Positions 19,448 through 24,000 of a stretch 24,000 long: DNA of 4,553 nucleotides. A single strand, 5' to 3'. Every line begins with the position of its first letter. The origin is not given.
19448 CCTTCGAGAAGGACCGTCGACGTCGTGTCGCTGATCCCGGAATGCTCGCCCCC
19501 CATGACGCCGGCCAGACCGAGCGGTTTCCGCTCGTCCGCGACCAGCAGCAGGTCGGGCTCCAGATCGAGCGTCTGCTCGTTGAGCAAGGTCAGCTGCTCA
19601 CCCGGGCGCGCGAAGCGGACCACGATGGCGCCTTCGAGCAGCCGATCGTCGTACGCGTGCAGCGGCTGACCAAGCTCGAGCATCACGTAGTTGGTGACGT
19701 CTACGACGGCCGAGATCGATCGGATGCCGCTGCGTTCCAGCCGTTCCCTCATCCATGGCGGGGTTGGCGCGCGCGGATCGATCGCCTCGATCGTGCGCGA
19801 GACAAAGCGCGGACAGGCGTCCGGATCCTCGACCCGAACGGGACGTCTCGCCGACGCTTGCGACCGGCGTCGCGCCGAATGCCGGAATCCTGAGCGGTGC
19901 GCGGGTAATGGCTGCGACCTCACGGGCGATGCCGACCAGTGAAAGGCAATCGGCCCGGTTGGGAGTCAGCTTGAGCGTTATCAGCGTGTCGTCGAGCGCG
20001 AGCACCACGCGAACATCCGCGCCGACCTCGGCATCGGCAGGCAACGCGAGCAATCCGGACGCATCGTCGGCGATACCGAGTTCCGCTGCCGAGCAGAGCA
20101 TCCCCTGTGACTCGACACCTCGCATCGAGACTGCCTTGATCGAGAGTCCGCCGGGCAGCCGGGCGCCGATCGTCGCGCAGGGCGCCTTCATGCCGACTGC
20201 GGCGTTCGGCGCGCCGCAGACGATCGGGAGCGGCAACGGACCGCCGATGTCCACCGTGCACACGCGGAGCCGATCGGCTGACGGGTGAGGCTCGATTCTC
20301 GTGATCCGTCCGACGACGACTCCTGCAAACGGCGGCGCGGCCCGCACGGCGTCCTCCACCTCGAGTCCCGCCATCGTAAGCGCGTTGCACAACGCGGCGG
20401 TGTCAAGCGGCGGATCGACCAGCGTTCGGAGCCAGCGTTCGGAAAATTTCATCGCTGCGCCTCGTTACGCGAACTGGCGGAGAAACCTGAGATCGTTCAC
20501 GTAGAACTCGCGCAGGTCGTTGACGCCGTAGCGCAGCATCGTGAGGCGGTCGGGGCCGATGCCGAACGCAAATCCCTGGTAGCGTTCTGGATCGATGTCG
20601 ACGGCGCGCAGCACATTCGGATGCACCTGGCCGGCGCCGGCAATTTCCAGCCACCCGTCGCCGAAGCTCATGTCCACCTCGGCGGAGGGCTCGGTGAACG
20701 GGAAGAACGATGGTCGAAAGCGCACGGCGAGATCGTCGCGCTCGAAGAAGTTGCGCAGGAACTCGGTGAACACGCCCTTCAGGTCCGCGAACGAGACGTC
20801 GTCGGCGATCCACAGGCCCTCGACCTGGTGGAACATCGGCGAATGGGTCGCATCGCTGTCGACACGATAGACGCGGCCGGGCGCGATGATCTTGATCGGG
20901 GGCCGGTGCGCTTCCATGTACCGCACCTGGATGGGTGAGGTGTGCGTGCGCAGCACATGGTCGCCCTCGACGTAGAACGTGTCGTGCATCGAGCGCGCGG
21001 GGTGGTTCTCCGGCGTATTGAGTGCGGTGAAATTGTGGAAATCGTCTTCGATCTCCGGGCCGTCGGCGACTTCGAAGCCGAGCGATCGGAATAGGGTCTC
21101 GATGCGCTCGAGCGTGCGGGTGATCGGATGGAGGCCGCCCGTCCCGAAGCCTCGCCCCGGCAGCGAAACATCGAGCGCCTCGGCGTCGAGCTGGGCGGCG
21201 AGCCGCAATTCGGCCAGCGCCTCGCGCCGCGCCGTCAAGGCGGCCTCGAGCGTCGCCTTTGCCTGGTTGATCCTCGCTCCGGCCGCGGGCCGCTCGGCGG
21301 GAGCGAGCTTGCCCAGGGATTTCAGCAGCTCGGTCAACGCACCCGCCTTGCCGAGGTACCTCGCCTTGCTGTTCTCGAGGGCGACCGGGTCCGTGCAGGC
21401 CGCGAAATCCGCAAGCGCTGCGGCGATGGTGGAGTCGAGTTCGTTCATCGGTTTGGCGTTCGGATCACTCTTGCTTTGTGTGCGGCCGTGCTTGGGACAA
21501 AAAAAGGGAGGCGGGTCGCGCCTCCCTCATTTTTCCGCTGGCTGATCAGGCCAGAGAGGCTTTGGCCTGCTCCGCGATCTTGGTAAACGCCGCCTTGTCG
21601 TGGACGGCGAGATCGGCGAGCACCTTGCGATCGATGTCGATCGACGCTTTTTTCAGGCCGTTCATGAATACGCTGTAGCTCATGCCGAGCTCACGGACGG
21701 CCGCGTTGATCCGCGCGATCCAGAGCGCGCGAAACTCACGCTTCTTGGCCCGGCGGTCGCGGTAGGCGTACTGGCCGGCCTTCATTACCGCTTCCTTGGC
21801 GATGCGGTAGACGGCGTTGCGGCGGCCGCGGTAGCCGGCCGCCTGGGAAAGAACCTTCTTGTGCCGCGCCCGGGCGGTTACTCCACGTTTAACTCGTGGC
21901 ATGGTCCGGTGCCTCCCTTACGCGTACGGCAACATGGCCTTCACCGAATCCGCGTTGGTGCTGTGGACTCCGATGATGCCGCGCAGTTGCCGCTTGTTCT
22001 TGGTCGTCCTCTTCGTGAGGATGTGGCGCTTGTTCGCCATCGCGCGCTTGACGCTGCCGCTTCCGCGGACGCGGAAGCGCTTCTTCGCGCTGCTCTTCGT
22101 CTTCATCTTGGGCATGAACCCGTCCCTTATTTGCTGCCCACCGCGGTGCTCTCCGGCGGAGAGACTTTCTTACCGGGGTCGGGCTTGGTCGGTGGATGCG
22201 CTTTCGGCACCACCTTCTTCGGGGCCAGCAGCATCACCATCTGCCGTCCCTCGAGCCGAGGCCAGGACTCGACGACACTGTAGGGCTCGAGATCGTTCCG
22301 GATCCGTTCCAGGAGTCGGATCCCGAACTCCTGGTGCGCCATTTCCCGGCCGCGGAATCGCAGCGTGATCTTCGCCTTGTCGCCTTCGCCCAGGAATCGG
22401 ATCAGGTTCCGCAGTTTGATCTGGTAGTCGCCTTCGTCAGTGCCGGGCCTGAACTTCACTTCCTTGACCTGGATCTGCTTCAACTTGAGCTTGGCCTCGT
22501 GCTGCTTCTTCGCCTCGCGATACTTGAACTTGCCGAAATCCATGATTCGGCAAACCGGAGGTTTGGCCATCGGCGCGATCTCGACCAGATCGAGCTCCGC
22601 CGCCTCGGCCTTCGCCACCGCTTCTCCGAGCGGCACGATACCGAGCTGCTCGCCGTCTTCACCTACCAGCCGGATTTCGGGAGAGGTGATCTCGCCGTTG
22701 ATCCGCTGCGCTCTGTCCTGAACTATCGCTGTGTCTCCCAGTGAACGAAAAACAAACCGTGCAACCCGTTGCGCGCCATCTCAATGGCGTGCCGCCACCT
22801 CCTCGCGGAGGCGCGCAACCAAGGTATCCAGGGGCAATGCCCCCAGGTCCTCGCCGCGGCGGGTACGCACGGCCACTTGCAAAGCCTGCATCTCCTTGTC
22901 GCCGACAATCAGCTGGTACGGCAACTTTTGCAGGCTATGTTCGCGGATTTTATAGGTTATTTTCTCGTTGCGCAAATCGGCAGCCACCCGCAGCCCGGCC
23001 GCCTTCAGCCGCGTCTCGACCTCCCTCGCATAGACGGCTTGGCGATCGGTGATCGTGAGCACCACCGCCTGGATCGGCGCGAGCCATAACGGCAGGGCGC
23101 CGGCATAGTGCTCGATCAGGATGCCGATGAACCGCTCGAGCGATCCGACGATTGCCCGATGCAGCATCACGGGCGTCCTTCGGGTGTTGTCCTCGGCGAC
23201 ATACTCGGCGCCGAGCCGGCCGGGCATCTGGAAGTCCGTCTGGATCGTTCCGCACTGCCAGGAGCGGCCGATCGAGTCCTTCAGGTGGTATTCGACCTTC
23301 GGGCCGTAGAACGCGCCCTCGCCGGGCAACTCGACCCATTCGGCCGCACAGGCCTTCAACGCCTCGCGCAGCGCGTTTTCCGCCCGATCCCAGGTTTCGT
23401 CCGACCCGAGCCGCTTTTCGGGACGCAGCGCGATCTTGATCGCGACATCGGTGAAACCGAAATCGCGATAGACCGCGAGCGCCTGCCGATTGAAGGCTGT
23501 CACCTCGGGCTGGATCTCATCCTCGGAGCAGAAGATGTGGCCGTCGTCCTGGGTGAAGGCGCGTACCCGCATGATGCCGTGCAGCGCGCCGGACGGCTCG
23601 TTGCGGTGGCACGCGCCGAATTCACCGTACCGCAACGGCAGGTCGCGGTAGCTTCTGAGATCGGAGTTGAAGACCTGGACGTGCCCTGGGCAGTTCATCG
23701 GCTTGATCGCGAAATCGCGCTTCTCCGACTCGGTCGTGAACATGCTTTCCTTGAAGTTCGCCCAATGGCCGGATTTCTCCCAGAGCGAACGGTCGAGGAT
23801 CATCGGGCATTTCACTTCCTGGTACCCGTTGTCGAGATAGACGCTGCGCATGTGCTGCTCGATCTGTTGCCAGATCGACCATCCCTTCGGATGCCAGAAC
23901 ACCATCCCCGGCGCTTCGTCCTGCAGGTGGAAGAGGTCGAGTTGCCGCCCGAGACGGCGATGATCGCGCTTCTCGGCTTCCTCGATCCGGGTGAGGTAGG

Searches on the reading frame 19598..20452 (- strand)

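Call 17: search_protein_families(library=pfam, proteins=[window:19598-20452:-], max_evalue=0.001)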
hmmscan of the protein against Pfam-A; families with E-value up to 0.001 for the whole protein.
window:19598-20452:- (284 aa): 1 family
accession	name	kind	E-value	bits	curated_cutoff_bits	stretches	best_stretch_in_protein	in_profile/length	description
PF01588.26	tRNA_bind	-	2.3e-21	76.1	27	1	45-145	1-95/96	Putative tRNA binding domain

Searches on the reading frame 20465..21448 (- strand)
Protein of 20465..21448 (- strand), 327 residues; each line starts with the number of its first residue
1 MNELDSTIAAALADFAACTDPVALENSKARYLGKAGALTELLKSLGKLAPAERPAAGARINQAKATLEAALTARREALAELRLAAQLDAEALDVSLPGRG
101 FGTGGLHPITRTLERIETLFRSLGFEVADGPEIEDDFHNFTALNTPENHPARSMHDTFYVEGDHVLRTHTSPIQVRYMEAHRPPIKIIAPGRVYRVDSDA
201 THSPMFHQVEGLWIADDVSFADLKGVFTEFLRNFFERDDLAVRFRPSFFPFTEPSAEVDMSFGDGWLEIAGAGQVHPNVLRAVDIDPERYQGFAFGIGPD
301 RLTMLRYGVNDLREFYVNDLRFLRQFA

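Call 17: search_protein_families(library=pfam, proteins=[window:20465-21448:-], max_evalue=0.001)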
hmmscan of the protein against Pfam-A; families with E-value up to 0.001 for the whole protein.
window:20465-21448:- (327 aa): 3 families
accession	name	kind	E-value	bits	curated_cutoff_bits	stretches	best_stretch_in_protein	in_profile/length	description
PF01409.25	tRNA-synt_2d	-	1.2e-99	333.2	19.8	1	92-326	2-246/246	tRNA synthetases class II core domain (F)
PF02912.23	Phe_tRNA-synt_N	-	1.5e-21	76.5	22.3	1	20-87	2-69/69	Aminoacyl tRNA synthetase class II, N-terminal domain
PF17759.6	tRNA_synthFbeta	-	0.00029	20.8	22.4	1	216-287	139-205/214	Phenylalanyl tRNA synthetase beta chain CLM domain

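Call 73: find_encoding_contigs(protein=window:20465-21448:-, flank=10000, max_places=3)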
Protein window:20465-21448:- (327 aa): no gene with exactly this product is on record in the collection.

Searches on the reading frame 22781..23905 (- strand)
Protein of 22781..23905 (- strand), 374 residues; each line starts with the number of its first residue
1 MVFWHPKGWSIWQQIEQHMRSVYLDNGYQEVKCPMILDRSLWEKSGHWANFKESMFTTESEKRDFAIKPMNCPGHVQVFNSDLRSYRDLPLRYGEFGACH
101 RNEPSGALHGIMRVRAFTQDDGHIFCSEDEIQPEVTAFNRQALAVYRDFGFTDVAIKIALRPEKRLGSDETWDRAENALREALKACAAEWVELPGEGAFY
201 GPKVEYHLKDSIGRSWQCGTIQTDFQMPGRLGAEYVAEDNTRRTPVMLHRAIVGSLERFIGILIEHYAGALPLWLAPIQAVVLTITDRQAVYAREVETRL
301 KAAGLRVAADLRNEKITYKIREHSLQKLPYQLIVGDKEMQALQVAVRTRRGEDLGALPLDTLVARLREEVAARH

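Call 17: search_protein_families(library=pfam, proteins=[window:22781-23905:-], max_evalue=0.001)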
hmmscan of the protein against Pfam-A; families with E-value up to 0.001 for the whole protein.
window:22781-23905:- (374 aa): 2 families
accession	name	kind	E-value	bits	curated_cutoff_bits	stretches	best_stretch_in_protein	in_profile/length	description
PF00587.30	tRNA-synt_2b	-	3.6e-48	164.4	29.3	1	56-267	1-179/179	tRNA synthetase class II core domain (G, H, P, S and T)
PF03129.25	HGTP_anticodon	-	1.2e-19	70.7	21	1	279-368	1-93/94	Anticodon binding domain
